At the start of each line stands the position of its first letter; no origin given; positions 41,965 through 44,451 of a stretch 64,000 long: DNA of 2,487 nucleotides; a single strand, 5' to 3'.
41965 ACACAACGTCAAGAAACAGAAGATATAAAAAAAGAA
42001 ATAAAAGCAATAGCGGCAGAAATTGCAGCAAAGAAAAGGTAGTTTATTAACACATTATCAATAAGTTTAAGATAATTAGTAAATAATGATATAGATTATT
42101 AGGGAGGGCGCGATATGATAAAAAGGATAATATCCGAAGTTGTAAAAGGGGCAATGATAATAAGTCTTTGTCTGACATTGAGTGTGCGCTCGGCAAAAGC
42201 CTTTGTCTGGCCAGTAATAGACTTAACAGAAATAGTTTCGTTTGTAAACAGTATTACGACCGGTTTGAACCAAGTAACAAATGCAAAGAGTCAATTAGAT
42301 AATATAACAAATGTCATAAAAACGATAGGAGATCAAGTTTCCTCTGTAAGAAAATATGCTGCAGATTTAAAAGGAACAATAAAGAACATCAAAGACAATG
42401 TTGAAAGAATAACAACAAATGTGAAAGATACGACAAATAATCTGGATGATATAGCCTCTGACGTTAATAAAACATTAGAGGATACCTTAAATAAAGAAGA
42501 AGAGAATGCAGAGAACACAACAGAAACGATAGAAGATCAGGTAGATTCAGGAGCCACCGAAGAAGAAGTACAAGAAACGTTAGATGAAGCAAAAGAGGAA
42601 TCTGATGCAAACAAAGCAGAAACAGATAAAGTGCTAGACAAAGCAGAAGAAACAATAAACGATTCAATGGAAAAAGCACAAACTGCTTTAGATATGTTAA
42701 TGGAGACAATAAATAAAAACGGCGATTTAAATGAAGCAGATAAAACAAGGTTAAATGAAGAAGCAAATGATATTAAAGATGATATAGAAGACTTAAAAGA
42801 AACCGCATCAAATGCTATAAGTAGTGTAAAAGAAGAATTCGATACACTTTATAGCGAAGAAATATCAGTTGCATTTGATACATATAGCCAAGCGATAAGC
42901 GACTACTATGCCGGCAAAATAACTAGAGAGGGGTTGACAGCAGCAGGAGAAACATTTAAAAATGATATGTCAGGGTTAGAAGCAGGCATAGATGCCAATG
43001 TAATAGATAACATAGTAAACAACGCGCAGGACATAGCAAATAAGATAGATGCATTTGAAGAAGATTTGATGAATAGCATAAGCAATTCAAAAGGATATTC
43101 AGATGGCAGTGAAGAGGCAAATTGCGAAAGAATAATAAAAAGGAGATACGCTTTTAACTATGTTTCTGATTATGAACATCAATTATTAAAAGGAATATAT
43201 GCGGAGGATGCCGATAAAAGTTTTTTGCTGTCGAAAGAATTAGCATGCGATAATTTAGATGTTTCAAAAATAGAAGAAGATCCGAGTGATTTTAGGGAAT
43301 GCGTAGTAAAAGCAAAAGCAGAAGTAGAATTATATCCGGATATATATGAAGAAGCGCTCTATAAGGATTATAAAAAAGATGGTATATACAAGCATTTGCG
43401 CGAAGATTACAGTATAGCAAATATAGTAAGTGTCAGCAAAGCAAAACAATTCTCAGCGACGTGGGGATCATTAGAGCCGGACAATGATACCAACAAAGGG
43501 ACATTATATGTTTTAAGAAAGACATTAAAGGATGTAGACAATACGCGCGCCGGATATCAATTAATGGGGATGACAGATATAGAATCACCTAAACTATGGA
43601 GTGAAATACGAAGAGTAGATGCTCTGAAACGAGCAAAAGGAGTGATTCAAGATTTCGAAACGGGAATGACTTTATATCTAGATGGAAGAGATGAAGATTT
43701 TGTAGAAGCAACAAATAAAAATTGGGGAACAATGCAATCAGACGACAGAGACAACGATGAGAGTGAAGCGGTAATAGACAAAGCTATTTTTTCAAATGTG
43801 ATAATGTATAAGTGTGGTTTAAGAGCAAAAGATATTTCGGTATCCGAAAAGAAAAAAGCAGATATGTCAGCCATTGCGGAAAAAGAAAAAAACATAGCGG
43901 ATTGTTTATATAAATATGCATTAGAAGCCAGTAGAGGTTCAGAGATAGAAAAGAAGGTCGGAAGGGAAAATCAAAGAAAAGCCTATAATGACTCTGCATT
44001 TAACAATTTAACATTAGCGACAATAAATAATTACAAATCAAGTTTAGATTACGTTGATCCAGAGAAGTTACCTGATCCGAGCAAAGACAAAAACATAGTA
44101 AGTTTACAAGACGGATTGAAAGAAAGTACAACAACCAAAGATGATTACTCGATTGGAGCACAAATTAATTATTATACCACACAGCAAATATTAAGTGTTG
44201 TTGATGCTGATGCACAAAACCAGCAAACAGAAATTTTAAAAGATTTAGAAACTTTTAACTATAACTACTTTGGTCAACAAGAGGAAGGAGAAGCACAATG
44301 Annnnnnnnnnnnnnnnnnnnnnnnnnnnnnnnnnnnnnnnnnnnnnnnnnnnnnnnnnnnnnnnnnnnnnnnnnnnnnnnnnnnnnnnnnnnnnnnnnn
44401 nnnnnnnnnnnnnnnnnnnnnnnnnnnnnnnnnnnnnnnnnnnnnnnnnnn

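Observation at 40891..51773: Five tandem secreted coiled-coil genes with VirB5/TrbJ-like N-termini occupy the slot where Rickettsiales carry five virB6 paralogues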

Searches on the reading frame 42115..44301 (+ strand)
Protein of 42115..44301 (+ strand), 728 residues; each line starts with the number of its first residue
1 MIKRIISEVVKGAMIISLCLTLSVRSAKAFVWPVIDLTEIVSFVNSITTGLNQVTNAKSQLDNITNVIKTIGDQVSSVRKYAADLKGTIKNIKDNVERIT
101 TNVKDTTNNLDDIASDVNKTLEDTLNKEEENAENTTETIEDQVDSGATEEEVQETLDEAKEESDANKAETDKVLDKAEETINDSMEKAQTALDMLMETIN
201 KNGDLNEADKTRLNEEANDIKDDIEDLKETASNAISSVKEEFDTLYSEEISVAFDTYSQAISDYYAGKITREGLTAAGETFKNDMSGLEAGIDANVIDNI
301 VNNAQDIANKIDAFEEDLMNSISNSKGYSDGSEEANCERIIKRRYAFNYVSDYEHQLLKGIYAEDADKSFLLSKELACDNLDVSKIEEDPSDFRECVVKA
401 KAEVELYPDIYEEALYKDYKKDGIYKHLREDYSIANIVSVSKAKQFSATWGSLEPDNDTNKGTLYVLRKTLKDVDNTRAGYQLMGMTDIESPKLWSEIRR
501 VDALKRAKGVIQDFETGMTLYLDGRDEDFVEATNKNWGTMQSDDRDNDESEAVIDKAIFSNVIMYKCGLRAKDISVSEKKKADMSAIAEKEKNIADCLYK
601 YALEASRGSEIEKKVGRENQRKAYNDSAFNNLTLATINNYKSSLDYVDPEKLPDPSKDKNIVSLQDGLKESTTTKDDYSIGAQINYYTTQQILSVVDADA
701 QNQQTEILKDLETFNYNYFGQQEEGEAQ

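Call 4: search_protein_families(library=pfam, proteins=[window:42115-44301:+], max_evalue=1)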
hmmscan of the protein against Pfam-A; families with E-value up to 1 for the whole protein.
window:42115-44301:+ (728 aa): 14 families
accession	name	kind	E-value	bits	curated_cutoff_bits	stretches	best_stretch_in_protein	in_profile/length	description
PF04108.17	ATG17_like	-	0.00016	21.7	43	1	46-330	15-246/355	Autophagy protein ATG17-like domain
PF12732.12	YtxH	-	0.0031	18.4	37.5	1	212-245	29-62/71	YtxH-like protein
PF25450.1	Rab11-FIP3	-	0.0039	17.9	31.9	1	58-130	53-124/125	Rab11-FIP3-like domain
PF06103.16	DUF948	-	0.0047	17.5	37.2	1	77-139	23-84/89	Bacterial protein of unknown function (DUF948)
PF03954.19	Lectin_N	-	0.011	16.1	28.3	0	218-262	60-91/140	Hepatic lectin, N-terminal domain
PF14023.12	Bestrophin-like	-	0.025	14.6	32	1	64-219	26-165/232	Bestrophin-like domain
PF02601.20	Exonuc_VII_L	-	0.053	13.4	35.9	1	75-187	157-265/315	Exonuclease VII, large subunit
PF04513.17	Baculo_PEP_C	-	0.057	13.9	38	1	182-271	37-125/140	Baculovirus polyhedron envelope protein, PEP, C terminus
PF19745.5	FUT8_N_cat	-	0.057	12.6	27.6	1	47-227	24-200/499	Alpha-(1,6)-fucosyltransferase N- and catalytic domains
PF24336.1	DUF7504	-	0.11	13.4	27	1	179-263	42-129/179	Family of unknown function (DUF7504)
PF19493.4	Trypco1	-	0.26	12.3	24.6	0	54-100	21-66/98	Trypsin-co-occurring domain 1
PF12089.13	DUF3566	-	0.36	11.6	22.2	0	9-65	16-71/118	Transmembrane domain of unknown function (DUF3566)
PF11098.13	Chlorosome_CsmC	-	0.38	11.2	26.3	1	35-126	15-108/139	Chlorosome envelope protein C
PF09769.14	ApoO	-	0.84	10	31.4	0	190-254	11-75/131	Apolipoprotein O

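Call 5: search_protein_families(library=ncbifam, proteins=[window:42115-44301:+], max_evalue=1)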
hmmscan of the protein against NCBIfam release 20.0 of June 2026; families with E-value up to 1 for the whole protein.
window:42115-44301:+ (728 aa): 13 families
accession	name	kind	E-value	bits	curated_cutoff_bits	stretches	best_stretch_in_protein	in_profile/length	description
TIGR02168.1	SMC_prok_B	equivalog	3.8e-06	25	567.35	1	52-245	232-430/1181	chromosome segregation protein SMC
NF045780.1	TrlF_fam_ATP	equivalog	0.00033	19.5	350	1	53-349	506-802/944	TrlF family AAA-like ATPase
NF041035.1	Rad50_Halo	equivalog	0.00055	18.4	1000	1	61-294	208-437/883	DNA double-strand break repair ATPase Rad50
NF045487.1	ASRP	equivalog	0.00086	18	300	1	45-193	348-492/593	archaea-specific SMC-related protein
TIGR02169.1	SMC_prok_A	equivalog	0.0011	16.8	729.4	1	53-241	260-454/1165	chromosome segregation protein SMC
NF051880.1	FlagAsmCDGMPTipF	equivalog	0.0055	15.6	600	1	13-159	17-160/421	flagella assembly cyclic-di-GMP phosphodiesterase TipF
TIGR00996.1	Mtu_fam_mce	paralog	0.0058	15.9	140.5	1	42-127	178-263/291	MCE family protein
NF041378.1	XopZ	subfamily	0.021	12.8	1300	1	59-258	175-367/1292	XopZ family type III secretion system effector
NF043058.1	T4SS_LegC2C7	subfamily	0.053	12.5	350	1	56-223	97-278/348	LegC2/C7 family Dot/Icm T4SS effector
NF033632.1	SLATT_4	domain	0.11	12.3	55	1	16-134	37-152/154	SLATT domain-containing protein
NF005760.0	PRK07586.1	equivalog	0.37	9.7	363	1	50-176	79-196/514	acetolactate synthase large subunit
NF008729.0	PRK11747.1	equivalog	0.45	8.9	598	1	73-198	273-398/703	ATP-dependent DNA helicase DinG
NF003034.1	PRK03918.1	equivalog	0.83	7.5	700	1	49-245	155-350/878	DNA double-strand break repair ATPase Rad50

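Call 11: find_homologous_proteins(query=window:42115-44301:+, max_evalue=0.001)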
Query window:42115-44301:+ (728 aa): 32 proteins with E <= 0.001 among 8000 candidates.
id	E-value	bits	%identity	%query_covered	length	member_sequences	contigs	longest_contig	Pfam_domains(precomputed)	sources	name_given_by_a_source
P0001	0.0e+0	1480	94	100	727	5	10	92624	-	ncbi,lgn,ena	-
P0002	0.0e+0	1256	79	100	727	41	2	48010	-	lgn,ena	-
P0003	0.0e+0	1251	79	100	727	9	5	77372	-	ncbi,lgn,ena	-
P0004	0.0e+0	1242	79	100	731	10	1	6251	PF26039.2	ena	-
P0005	0.0e+0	1233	78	100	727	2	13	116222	-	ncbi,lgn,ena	-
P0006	0.0e+0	1067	71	100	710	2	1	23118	-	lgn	-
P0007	2.8e-289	980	63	98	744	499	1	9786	PF26039.2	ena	-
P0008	6.1e-277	939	62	98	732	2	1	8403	PF26039.2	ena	-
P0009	2.8e-275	933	62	98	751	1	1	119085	-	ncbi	-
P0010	2.3e-251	854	57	100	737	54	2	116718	PF01442.24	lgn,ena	-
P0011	1.1e-246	839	56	99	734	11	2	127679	PF01442.24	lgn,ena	-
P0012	4.5e-237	807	54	100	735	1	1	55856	-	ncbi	-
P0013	1.6e-209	716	49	99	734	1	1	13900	-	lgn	-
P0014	2.2e-198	679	48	100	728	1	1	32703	-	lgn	-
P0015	9.2e-191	654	68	60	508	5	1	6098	PF01325.26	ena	-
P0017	3.3e-181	622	46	99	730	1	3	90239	-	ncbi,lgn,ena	-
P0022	1.0e-144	502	39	99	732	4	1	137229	-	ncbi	-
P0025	6.5e-141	489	38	99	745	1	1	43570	PF04513.18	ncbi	-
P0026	5.0e-139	483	37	99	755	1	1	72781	PF04513.18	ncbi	-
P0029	7.0e-127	443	36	98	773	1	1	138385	-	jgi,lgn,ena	-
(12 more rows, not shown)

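Call 14: find_encoding_contigs(protein=P0022, flank=10000, max_places=2)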
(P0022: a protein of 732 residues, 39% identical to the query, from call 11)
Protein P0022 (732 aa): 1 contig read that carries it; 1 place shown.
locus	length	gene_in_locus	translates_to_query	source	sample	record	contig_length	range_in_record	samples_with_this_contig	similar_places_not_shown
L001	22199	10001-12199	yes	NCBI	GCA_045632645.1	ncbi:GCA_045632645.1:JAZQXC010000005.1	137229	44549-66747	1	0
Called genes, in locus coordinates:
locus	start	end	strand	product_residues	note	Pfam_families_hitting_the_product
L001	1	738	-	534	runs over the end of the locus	PF00263:Secretin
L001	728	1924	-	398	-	PF10671:TcpQ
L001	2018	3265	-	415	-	-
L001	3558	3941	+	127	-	PF04956:TrbC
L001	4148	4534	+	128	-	PF04956:TrbC (weak)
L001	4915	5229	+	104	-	PF04956:TrbC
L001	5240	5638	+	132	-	-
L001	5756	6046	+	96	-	-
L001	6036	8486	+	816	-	PF27097:VirB4_TrbE_N, PF03135:CagE_TrbE_VirB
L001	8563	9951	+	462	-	-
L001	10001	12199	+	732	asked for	-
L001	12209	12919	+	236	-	-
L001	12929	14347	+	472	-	-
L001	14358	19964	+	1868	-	-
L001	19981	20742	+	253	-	PF04335:VirB8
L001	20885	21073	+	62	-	-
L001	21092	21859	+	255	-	PF04335:VirB8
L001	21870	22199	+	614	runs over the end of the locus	PF03524:CagX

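Call 15: list_cluster_members(proteins=[P0001, P0009, P0012, P0022, P0025, P0026, P0029, P0017])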
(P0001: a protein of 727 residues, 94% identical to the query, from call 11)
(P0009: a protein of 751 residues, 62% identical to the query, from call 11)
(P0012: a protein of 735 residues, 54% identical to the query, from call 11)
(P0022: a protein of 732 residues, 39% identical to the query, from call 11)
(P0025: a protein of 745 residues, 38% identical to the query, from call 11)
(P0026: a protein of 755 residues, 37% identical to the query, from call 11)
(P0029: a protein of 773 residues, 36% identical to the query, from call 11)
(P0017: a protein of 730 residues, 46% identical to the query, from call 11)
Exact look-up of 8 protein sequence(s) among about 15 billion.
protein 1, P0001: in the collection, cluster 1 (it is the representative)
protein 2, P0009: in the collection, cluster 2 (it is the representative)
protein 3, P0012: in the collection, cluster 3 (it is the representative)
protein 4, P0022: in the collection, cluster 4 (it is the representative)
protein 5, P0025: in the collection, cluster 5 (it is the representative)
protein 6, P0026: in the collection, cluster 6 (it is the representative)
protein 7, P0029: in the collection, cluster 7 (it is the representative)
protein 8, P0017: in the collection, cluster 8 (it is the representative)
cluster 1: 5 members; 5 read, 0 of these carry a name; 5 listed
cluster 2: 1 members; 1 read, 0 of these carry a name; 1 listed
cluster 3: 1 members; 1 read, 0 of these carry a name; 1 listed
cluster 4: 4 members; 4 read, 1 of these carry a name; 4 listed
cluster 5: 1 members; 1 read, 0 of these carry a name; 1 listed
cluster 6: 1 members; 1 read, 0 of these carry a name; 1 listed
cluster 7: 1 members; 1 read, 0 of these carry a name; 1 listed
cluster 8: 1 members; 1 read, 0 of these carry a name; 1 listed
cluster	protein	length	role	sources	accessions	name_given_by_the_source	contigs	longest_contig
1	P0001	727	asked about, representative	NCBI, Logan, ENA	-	-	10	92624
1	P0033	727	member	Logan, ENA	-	-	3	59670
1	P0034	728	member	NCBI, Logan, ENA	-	-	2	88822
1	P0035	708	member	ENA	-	-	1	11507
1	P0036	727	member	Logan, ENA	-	-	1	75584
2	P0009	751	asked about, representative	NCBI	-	-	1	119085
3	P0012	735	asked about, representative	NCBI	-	-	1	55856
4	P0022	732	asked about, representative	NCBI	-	-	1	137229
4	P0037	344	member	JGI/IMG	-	hypothetical protein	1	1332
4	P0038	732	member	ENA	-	-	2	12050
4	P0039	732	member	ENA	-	-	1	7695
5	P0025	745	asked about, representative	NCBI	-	-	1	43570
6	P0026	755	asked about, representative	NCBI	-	-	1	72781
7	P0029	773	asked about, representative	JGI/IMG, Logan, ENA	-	-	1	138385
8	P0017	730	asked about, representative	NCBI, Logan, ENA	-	-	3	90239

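Call 17: find_related_loci(query=A1, collection=genome_contigs, flank=10000)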
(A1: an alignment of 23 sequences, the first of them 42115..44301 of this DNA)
Query A1 (728 aa) in genome_contigs; peptide patterns used: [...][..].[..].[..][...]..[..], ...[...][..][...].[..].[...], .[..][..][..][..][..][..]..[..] (x = any residue, [..] = any of these).
59 stretches matched a pattern; 25 encode a relative of the query (tblastn E <= 1e-3); 22 distinct loci.
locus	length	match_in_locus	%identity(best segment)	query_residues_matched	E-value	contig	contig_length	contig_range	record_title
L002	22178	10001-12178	94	1-726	0e+0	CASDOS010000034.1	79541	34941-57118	uncultured Alphaproteobacteria bacterium isolate SI.O27.metabat-bins.10 genome assembly, contig: SI.O27.metabat-bins.10.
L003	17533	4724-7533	79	1-727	0e+0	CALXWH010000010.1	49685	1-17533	MAG: uncultured Alphaproteobacteria bacterium isolate BRZ_CV__bin18 genome assembly, contig: BRZ_CV__NODE_1044_length_49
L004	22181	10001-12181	79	1-727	0e+0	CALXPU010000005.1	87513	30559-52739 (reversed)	MAG: uncultured Alphaproteobacteria bacterium isolate BRZ_KG__bin92 genome assembly, contig: BRZ_KG__NODE_301_length_875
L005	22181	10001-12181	78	1-727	0e+0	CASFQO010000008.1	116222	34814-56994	uncultured Alphaproteobacteria bacterium isolate SI.O44.metabat-bins.180 genome assembly, contig: SI.O44.metabat-bins.18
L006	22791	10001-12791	79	1-727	0e+0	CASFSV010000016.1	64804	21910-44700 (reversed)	uncultured Alphaproteobacteria bacterium isolate SI.O7.metabat-bins.100 genome assembly, contig: SI.O7.metabat-bins.100.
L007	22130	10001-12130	70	1-728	0e+0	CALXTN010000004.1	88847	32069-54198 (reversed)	MAG: uncultured Alphaproteobacteria bacterium isolate BRZ_QQ__bin90 genome assembly, contig: BRZ_QQ__NODE_214_length_888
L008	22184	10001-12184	64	11-719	0e+0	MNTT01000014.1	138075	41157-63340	MAG: Acetobacter sp. 46_36 Ley3_66761_scaffold_136, whole genome shotgun sequence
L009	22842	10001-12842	57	1-727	0e+0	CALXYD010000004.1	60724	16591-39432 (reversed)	MAG: uncultured Alphaproteobacteria bacterium isolate BRZ_KS__bin39 genome assembly, contig: BRZ_KS__NODE_684_length_607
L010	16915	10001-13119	56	5-721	0e+0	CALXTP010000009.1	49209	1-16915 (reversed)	MAG: uncultured Alphaproteobacteria bacterium isolate E19__bin231 genome assembly, contig: E19__k127_6430627, whole geno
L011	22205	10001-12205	54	1-727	0e+0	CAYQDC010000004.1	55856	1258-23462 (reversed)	MAG TPA_asm: uncultured Acetobacter sp. isolate SRP141132_co3_78 genome assembly, contig: NODE_274_length_55856_cov_6.57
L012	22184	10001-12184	64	11-719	0e+0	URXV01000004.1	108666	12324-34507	uncultured Rickettsiales bacterium isolate UMGS1453 genome assembly, contig: NODE_30_length_108666_cov_8.602315, whole g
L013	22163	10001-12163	46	1-719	5e-179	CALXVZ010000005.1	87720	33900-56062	MAG: uncultured Alphaproteobacteria bacterium isolate BRZ_SF__bin16 genome assembly, contig: BRZ_SF__NODE_250_length_877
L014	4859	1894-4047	37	13-722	7e-160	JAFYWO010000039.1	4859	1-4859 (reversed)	MAG: Alphaproteobacteria bacterium isolate RGIG7487 Water_buffalos_Colon-5__c161294, whole genome shotgun sequence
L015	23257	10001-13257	37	4-719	5e-153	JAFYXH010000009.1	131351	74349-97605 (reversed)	MAG: Alphaproteobacteria bacterium isolate RGIG7506 Water_buffalos_Colon.Co__c1136198, whole genome shotgun sequence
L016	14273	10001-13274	40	1-728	9e-153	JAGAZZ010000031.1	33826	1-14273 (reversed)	MAG: Alphaproteobacteria bacterium isolate RGIG8928 Water_deer_Rectum-1__c213606, whole genome shotgun sequence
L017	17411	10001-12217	38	1-719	2e-149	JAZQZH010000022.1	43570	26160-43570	MAG: Alphaproteobacteria bacterium isolate T1900045157_TC20190151.MAGScoT_cleanbin_000008 SGB_4990_k141_4320886, whole g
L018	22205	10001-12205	38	11-722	1e-139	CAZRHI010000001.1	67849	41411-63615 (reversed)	MAG TPA_asm: uncultured Acetobacter sp. isolate SRP199465_co2_2 genome assembly, contig: NODE_695_length_67849_cov_6.864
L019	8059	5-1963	39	77-719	2e-127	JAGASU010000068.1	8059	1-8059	MAG: Alphaproteobacteria bacterium isolate RGIG8741 Water_deer_Colon-4__c183689, whole genome shotgun sequence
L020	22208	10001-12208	33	1-721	8e-106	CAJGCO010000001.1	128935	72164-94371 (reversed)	MAG: uncultured Alphaproteobacteria bacterium isolate MAG38 genome assembly, contig: k141_7062153_length_128935_cov_12.0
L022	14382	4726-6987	37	1-719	3e-141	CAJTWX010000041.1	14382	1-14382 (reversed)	MAG TPA_asm: uncultured Alphaproteobacteria bacterium isolate MGBC117992 genome assembly, contig: MGBC117992.41, whole g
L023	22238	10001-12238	37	11-719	3e-132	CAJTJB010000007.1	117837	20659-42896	MAG TPA_asm: uncultured Alphaproteobacteria bacterium isolate MGBC103325 genome assembly, contig: MGBC103325.7, whole ge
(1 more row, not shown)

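Call 31: search_solved_structures(query=A1, max_evalue=10)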
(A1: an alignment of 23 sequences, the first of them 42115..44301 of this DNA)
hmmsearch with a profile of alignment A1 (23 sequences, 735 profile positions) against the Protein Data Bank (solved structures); distinct sequences matched with E-value up to 10: 75 (the best 60 are shown).
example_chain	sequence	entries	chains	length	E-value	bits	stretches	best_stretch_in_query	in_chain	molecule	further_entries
4tql_A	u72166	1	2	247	8.6e-05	24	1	95-244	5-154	Three helix bundle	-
7zr2_A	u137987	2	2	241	0.004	18.5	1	81-231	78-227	Spike protein S2',Chimeric protein mimic of SARS-CoV-2 Spike HR1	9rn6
6bwf_A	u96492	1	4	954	0.0043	18.4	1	52-138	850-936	TRPM7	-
6bwd_A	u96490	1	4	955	0.0043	18.4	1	52-138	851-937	Transient receptor potential cation channel subfamily M member 7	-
1s94_A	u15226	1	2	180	0.0048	18.2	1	38-134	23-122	s-syntaxin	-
8qox_B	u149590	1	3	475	0.0057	18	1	37-126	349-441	Conserved membrane protein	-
8oyx_A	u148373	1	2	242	0.008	17.5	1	135-240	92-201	De novo designed soluble GPCR-like protein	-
9eg6_A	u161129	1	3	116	0.0087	17.4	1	39-132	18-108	Caveolae-associated protein 1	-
8uzp_M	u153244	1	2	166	0.0088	17.4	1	131-257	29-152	stem_mimetic_01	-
9r1n_A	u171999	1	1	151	0.021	16.1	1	52-176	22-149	sc-apCC-4-DPH-2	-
4zry_B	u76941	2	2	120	0.03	15.6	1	52-129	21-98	Keratin, type II cytoskeletal 1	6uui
5yl9_A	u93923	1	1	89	0.031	15.5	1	154-236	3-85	Spike glycoprotein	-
4uos_A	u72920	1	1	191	0.036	15.3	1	84-243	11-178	DESIGNED HELICAL BUNDLE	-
8ek4_A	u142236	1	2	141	0.037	15.3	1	114-243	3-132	Ice-binding protein TIP-99a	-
1eq1_A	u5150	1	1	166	0.04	15.2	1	119-262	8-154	APOLIPOPHORIN-III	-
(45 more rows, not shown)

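Call 98: predict_structure(alignment_id=A1)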
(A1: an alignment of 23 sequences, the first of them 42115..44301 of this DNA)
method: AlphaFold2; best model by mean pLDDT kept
length: 728 residues; sequences in the alignment: 23
mean_pLDDT: 72.6   pTM: 0.52
mean pLDDT of the five models: 72.6, 70.4, 68.9, 68.8, 67.7
residues with pLDDT >= 90: 112; 70-90: 392; 50-70: 98; < 50: 126
segments of 3 or more residues with pLDDT < 50: 1-4, 16-92, 327-357, 451-458, 726-728
pLDDT, mean of each block of 10 residues (from residue 1): 50 48 31 26 29 29 28 28 34 52 64 79 89 91 90 90 89 84 77 73 72 86 86 86 88 92 91 91 83 75 75 71 49 30 30 46 81 87 88 92 86 86 86 79 64 44 57 60 67 81 89 85 84 89 84 83 91 84 84 87 83 86 92 93 90 84 86 71 75 79 85 74 51
secondary structure, 60 per line:
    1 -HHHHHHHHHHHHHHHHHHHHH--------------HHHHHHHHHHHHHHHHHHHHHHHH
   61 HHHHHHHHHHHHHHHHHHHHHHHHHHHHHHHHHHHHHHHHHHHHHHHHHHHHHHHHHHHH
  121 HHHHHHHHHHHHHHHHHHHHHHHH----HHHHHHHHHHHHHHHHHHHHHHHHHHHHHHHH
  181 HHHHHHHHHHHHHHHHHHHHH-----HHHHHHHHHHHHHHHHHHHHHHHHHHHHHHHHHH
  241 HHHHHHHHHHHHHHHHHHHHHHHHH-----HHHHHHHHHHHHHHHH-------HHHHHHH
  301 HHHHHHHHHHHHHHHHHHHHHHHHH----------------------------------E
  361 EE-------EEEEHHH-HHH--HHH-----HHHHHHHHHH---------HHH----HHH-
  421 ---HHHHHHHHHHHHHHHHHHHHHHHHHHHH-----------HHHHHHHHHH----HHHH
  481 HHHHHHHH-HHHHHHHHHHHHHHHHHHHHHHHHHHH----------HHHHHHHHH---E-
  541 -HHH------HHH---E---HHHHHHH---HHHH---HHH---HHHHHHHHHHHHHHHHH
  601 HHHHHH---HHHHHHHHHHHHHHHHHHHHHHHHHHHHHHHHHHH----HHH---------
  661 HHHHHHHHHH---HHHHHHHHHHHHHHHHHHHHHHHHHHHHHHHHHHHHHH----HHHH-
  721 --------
elements in order (helices of 4 or more, strands of 3 or more residues): H2-22 H37-144 H149-201 H207-265 H271-286 H294-325 E360-362 E370-373 H391-400 H424-451 H463-472 H477-488 H490-516 H527-535 H561-567 H571-574 H584-606 H610-644 H661-670 H674-711 H716-719
